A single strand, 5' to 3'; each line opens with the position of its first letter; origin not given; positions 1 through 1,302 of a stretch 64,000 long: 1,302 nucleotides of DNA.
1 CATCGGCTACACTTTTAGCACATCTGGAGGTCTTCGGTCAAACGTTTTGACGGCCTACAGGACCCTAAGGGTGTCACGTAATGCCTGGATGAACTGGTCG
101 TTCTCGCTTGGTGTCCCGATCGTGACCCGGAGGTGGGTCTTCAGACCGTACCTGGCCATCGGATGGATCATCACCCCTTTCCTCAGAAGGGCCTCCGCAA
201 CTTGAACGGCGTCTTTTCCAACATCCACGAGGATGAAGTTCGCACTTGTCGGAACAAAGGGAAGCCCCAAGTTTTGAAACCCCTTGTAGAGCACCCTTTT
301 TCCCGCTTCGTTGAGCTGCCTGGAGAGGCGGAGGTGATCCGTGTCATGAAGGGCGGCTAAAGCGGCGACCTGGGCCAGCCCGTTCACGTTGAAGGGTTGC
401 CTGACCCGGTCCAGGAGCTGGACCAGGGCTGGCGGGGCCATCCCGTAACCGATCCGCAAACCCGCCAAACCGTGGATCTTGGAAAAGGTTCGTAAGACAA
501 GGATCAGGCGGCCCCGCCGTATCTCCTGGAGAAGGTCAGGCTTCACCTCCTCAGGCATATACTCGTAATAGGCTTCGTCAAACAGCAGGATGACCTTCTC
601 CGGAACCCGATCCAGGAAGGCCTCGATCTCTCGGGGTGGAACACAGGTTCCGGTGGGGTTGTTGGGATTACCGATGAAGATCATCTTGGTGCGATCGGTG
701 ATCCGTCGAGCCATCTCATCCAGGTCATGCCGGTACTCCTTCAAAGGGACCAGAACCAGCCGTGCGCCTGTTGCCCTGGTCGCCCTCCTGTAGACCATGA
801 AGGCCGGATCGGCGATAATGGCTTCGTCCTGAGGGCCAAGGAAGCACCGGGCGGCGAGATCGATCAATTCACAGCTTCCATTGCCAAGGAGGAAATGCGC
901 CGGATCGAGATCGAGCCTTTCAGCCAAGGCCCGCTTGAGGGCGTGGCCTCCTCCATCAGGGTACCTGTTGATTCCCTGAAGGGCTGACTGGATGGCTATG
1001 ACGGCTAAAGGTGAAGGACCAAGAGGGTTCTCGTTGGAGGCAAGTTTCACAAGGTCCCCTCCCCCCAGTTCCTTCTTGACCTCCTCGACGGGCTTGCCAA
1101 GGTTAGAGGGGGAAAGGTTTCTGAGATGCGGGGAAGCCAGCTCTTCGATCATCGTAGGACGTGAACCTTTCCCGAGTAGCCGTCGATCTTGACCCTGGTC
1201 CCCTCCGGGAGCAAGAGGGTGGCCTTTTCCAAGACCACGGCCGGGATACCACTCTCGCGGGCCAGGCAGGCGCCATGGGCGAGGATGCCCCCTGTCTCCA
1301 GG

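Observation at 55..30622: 30-kb island coupling lanthanide quinoproteins to an unexplained Fe-S/flavin enzyme set, with no pqq genes: candidate new cofactor or aromatic-turnover system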

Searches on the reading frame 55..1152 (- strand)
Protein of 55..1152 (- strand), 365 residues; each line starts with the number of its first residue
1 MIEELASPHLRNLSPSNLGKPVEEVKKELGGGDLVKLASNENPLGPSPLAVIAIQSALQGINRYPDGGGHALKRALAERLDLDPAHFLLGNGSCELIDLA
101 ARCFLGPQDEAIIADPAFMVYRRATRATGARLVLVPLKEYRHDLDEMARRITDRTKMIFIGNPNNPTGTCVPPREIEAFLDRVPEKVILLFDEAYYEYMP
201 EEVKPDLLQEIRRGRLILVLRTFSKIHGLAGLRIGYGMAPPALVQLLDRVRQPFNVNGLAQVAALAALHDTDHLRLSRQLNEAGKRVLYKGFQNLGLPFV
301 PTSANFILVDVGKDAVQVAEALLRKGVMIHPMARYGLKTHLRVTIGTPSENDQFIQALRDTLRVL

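Call 3: search_protein_families(library=pfam, proteins=[window:55-1152:-])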
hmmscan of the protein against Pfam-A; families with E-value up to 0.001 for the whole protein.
window:55-1152:- (365 aa): 2 families
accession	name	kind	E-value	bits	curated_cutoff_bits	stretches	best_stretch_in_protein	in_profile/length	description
PF00155.27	Aminotran_1_2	-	2e-61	208.6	19.7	1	33-358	2-361/361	Aminotransferase class I and II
PF00266.25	Aminotran_5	-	5.8e-06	26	21.5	1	92-194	69-177/371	Aminotransferase class-V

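Call 6: search_protein_families(library=ncbifam, proteins=[window:55-1152:-], max_evalue=0.00001)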
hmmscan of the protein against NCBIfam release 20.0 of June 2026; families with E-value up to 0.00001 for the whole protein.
window:55-1152:- (365 aa): 61 families (the best 25 are shown)
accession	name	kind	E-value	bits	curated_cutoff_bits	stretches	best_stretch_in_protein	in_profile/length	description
TIGR01141.1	hisC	equivalog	6.9e-97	324.4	276.55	1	9-360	3-348/349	histidinol-phosphate transaminase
NF003496.0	PRK05166.1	equivalog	2.5e-92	309.5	540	1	3-361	7-369/373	histidinol-phosphate transaminase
NF002878.0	PRK03321.1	subfamily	1.6e-87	293.6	374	1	34-361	24-348/352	histidinol-phosphate transaminase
TIGR01140.1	L_thr_O3P_dcar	equivalog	7e-66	222.6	290.55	1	31-359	16-331/331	threonine-phosphate decarboxylase CobD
NF006580.0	PRK09105.1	subfamily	2.6e-64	217.4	444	1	29-361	46-370/375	pyridoxal phosphate-dependent aminotransferase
NF006014.0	PRK08153.1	equivalog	7.8e-63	212.6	510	1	36-363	37-365/370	pyridoxal phosphate-dependent aminotransferase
NF002877.0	PRK03317.1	equivalog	8.6e-57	192.6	409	1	35-362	34-367/374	histidinol-phosphate transaminase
NF051461.1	pyoverd_PtaA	equivalog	1.9e-50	171.6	500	1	33-358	35-356/359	pyoverdine biosynthesis transaminase PtaA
NF002726.0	PRK02610.1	equivalog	5.2e-49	167.1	391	1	61-363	60-370/374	histidinol-phosphate transaminase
NF041364.1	GntC_guanitoxin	equivalog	2.9e-41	141.5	415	1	61-358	30-350/356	guanitoxin biosynthesis PLP-dependent (S)-gamma-hydroxy-L-arginine cyclodehydratase GntC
NF005915.1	PRK07908.1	equivalog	1.1e-36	126.9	360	1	33-359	13-332/332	Rv2231c family histidinol phosphate aminotransferase CobC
NF006225.0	PRK08354.1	equivalog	1.3e-33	116.8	288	1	108-361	83-315/318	putative aminotransferase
NF053748.1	bifunc_CobBC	exception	1.3e-31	109.8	950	1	34-359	482-797/797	bifunctional hydrogenobyrinic acid a,c-diamide synthase/histidinol phosphate aminotransferase CobBC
TIGR03947.1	viomycin_VioD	equivalog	3.4e-31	108.4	390.9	1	68-349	52-345/359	capreomycidine synthase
NF004870.0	PRK06225.1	equivalog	5.9e-31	107.6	351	1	25-356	21-368/380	pyridoxal phosphate-dependent aminotransferase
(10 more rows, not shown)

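Call 80: search_solved_structures(query=window:55-1152:-, max_evalue=1e-30)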
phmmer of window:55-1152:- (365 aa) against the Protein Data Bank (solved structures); distinct sequences matched with E-value up to 1e-30: 15.
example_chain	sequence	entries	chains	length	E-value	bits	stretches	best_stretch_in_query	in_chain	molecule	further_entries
4r2n_A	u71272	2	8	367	1.9e-62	214.4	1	13-359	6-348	Putative phenylalanine aminotransferase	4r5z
3ffh_A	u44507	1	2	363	9e-62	212.2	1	10-358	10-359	Histidinol-phosphate aminotransferase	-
3get_A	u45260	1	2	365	1.4e-52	182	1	9-358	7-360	Histidinol-phosphate aminotransferase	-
8bj4_A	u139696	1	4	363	8.5e-52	179.4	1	7-356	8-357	histidinol-phosphate aminotransferase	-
8bj1_A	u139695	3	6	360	9.5e-52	179.2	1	7-356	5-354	histidinol-phosphate aminotransferase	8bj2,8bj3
4wbt_A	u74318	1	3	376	9.5e-46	159.5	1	23-363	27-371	Probable histidinol-phosphate aminotransferase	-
3euc_A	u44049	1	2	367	4.3e-39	137.6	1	33-362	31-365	Histidinol-phosphate aminotransferase 2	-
3ly1_A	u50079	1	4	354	6.2e-38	133.8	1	35-359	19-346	Putative histidinol-phosphate aminotransferase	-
3cq5_A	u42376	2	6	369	2.1e-37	132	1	35-363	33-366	Histidinol-phosphate aminotransferase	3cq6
3cq4_A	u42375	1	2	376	2.5e-37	131.8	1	35-363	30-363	Histidinol-phosphate aminotransferase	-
3hdo_A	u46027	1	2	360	1.4e-34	122.8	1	34-360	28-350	Histidinol-phosphate aminotransferase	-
9t0w_A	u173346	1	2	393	2.1e-32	115.6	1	35-357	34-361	Histidinol-phosphate aminotransferase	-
4r8d_A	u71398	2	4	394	2.1e-32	115.6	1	35-357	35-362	Histidinol-phosphate aminotransferase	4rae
1lc5_A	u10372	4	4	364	2.8e-32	115.2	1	32-362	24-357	L-Threonine-O-3-Phosphate Decarboxylase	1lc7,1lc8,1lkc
7szp_A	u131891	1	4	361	1.1e-31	113.2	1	9-358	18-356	Histidinol-phosphate aminotransferase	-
